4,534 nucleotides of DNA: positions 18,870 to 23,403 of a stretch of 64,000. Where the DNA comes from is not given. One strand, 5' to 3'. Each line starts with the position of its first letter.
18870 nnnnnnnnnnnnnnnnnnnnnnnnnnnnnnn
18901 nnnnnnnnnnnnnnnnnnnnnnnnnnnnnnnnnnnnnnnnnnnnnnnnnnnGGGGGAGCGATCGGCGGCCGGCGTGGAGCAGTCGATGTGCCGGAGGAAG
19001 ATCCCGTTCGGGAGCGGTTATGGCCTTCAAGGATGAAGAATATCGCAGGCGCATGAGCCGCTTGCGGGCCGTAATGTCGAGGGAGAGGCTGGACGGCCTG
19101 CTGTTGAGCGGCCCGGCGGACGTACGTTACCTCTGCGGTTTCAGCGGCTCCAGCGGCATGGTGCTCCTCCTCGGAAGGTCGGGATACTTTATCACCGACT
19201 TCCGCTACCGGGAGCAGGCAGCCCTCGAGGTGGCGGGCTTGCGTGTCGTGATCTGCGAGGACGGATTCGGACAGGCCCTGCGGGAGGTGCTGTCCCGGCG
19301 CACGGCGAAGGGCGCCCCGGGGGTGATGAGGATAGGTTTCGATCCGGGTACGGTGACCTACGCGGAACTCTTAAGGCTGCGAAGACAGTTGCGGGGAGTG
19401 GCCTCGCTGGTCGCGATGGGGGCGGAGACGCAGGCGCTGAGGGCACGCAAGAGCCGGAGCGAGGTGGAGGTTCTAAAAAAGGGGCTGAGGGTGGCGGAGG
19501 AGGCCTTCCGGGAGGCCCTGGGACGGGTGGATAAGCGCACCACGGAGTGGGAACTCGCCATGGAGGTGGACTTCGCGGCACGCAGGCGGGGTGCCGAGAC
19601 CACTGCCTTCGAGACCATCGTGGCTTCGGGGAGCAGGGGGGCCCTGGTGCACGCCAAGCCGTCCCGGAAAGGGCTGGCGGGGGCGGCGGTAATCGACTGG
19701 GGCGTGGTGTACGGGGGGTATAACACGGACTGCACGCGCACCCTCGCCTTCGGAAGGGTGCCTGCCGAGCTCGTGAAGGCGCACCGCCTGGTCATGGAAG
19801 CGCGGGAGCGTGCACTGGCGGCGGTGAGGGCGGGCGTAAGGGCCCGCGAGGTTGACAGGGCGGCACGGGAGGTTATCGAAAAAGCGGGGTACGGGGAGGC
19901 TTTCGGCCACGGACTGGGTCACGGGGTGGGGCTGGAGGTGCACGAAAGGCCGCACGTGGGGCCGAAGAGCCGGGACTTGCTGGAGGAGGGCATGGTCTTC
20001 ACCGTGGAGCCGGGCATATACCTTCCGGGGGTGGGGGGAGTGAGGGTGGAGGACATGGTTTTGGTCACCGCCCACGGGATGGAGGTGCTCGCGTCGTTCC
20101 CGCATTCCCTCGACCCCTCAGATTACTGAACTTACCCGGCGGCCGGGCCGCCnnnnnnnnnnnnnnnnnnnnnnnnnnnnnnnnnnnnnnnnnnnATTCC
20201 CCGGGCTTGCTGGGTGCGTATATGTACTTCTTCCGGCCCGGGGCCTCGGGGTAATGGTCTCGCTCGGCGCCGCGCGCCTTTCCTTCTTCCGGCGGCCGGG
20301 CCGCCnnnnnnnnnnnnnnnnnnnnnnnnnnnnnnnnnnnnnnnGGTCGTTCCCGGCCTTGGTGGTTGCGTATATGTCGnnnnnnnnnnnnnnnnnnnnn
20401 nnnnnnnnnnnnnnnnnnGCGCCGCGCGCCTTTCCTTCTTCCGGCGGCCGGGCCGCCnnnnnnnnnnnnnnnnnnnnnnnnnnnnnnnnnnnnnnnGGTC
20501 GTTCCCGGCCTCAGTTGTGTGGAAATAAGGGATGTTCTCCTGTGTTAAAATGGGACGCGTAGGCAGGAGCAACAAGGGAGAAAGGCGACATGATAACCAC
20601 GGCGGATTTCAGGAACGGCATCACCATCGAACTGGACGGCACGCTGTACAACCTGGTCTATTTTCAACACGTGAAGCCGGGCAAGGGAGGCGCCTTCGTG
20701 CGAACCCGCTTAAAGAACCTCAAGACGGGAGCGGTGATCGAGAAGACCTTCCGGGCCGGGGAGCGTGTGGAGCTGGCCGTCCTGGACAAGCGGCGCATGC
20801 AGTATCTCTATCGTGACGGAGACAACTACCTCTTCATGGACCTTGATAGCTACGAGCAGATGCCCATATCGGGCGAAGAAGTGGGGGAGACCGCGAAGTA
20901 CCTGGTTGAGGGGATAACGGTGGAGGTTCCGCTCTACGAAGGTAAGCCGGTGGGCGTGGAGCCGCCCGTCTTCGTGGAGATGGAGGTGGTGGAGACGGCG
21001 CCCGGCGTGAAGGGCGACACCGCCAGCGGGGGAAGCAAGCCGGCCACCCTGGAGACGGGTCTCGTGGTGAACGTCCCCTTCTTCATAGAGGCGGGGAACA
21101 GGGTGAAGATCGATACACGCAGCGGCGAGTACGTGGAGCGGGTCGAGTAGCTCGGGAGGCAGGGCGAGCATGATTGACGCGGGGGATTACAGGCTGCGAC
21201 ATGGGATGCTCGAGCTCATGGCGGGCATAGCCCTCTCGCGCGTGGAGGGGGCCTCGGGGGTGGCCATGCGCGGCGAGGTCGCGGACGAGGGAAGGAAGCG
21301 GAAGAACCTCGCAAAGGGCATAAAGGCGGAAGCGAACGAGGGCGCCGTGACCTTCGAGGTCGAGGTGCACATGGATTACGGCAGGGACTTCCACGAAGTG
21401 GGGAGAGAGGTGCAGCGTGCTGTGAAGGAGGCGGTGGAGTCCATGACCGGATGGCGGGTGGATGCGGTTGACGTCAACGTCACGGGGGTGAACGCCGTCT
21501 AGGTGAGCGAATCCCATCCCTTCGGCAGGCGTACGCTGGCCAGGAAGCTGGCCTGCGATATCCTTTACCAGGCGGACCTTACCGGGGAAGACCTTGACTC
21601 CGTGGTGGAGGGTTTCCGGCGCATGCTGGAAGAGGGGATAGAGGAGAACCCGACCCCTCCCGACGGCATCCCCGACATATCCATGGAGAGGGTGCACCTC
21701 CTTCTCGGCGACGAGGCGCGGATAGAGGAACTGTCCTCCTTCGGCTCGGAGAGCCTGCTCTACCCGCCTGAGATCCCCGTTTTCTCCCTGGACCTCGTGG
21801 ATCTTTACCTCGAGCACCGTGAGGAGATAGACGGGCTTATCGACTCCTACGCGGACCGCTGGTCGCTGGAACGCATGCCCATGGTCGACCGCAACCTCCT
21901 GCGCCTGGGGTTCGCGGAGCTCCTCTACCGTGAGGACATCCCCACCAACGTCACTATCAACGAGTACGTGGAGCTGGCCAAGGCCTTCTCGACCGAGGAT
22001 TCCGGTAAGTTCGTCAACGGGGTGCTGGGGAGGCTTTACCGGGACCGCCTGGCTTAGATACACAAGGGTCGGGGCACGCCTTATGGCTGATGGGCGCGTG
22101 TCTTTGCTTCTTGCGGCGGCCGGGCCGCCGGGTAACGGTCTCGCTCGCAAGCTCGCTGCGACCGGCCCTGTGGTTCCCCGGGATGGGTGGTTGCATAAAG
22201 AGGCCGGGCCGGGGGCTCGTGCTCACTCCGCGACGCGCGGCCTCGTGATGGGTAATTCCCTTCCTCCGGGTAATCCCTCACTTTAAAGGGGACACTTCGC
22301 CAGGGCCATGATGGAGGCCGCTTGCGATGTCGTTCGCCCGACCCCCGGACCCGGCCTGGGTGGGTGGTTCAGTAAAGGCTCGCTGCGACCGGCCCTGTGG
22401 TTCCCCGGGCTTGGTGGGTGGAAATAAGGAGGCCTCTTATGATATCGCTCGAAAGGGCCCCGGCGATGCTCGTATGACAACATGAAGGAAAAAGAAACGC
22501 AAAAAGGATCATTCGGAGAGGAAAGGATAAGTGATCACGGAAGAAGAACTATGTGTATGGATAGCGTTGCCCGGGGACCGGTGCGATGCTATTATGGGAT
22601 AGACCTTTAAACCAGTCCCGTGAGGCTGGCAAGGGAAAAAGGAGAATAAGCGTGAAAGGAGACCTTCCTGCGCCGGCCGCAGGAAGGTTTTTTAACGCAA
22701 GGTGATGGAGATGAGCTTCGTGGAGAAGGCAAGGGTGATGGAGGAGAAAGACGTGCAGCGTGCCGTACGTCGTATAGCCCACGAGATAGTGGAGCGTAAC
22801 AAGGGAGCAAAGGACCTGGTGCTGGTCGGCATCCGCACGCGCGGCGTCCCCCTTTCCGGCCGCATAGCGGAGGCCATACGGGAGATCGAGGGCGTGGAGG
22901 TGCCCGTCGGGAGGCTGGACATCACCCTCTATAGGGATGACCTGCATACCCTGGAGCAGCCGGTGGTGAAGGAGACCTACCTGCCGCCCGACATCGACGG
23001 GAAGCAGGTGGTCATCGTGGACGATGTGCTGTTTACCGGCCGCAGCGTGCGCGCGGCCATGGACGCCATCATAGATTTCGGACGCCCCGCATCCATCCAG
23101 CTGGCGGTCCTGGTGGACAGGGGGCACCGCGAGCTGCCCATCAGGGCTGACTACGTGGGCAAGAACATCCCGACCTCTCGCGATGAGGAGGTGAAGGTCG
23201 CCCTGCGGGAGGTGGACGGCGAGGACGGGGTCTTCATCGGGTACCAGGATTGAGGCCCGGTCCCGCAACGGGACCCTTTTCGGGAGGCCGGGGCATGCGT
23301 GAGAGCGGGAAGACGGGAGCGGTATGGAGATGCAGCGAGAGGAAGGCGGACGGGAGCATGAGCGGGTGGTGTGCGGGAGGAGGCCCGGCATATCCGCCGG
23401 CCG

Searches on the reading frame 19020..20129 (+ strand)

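Call 28: search_protein_families(library=ncbifam, proteins=[window:19020-20129:+], max_evalue=0.00001)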
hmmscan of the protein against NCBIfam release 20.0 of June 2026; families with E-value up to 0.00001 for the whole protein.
window:19020-20129:+ (369 aa): 14 families
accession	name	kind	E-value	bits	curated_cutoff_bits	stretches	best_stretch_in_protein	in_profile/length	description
NF007310.0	PRK09795.1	equivalog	2.3e-69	233.9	393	1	13-362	5-353/361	aminopeptidase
NF040821.1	dipep_PepQ_Arch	equivalog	9.8e-59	199.1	630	1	11-357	2-338/346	Xaa-Pro dipeptidase PepQ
NF008131.0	PRK10879.1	equivalog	3.8e-26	91.8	465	2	120-282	150-315/438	Xaa-Pro aminopeptidase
NF038259.1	ectoine_DoeA_2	exception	1.1e-20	73.7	575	1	1-360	7-379/386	ectoine hydrolase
NF011173.0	PRK14575.1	equivalog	1.2e-18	67.2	850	1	138-364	173-402/406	putative peptidase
NF011720.0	PRK15173.1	subfamily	1.4e-18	67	420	1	138-364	110-339/343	peptidase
TIGR02993.1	ectoine_eutD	equivalog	4.5e-18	65.6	613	1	112-364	128-387/391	ectoine hydrolase DoeA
NF011174.0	PRK14576.1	subfamily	6.7e-18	64.7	487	1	130-360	164-397/405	putative endopeptidase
TIGR00500.1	met_pdase_I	equivalog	1.3e-17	64.2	171.35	1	145-336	5-206/247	type I methionyl aminopeptidase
NF010133.0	PRK13607.1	equivalog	2.6e-11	43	339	1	139-335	157-389/443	Xaa-Pro dipeptidase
NF008970.0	PRK12318.1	equivalog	1.1e-10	41.2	267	1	224-334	133-245/291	methionyl aminopeptidase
NF005583.0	PRK07281.1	equivalog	2.2e-08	33.7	445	1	226-333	125-235/286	methionyl aminopeptidase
TIGR00501.1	met_pdase_II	equivalog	1.7e-07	31.1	222.65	1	150-341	7-198/295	type II methionyl aminopeptidase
NF043017.1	DimsulpropLyDddP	equivalog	1e-06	27.8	600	1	137-363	199-439/443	dimethylsulfonioproprionate lyase DddP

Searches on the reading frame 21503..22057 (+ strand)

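Call 28: search_protein_families(library=ncbifam, proteins=[window:21503-22057:+], max_evalue=0.00001)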
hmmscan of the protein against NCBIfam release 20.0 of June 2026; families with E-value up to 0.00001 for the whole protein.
window:21503-22057:+ (184 aa): 6 families
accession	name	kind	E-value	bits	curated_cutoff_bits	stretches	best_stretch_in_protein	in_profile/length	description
TIGR01951.1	nusB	equivalog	2.6e-39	134.5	88.35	1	10-180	3-129/131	transcription antitermination factor NusB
NF001223.0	PRK00202.1-1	equivalog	2.2e-26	92.6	131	1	89-180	50-142/146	transcription antitermination factor NusB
NF001230.0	PRK00202.2-5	equivalog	1.3e-10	41.3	132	1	102-180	71-149/165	transcription antitermination factor NusB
NF011494.0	PRK14902.1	equivalog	1.3e-10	40.7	319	1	98-182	47-129/444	16S rRNA (cytosine(967)-C(5))-methyltransferase RsmB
NF011493.0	PRK14901.1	equivalog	1.3e-09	37.4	540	1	105-181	53-128/447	16S rRNA (cytosine(967)-C(5))-methyltransferase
TIGR00563.1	rsmB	equivalog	1.4e-07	31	269.05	1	104-182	48-124/437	16S rRNA (cytosine(967)-C(5))-methyltransferase RsmB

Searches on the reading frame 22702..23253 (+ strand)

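Call 4: search_protein_families(library=pfam, proteins=[window:22702-23253:+], max_evalue=0.01)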
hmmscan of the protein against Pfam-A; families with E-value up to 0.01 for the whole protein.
window:22702-23253:+ (183 aa): 3 families
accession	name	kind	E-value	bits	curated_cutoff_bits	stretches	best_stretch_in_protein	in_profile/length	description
PF00156.33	Pribosyltran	-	1.6e-26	93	26.3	1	18-157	11-144/158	Phosphoribosyl transferase domain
PF14681.12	UPRTase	-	2.6e-06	27.5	27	1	37-138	66-159/206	Uracil phosphoribosyltransferase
PF24390.1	PRTase-CE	-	0.0081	16.5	27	1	93-128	103-133/253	PRTase-CE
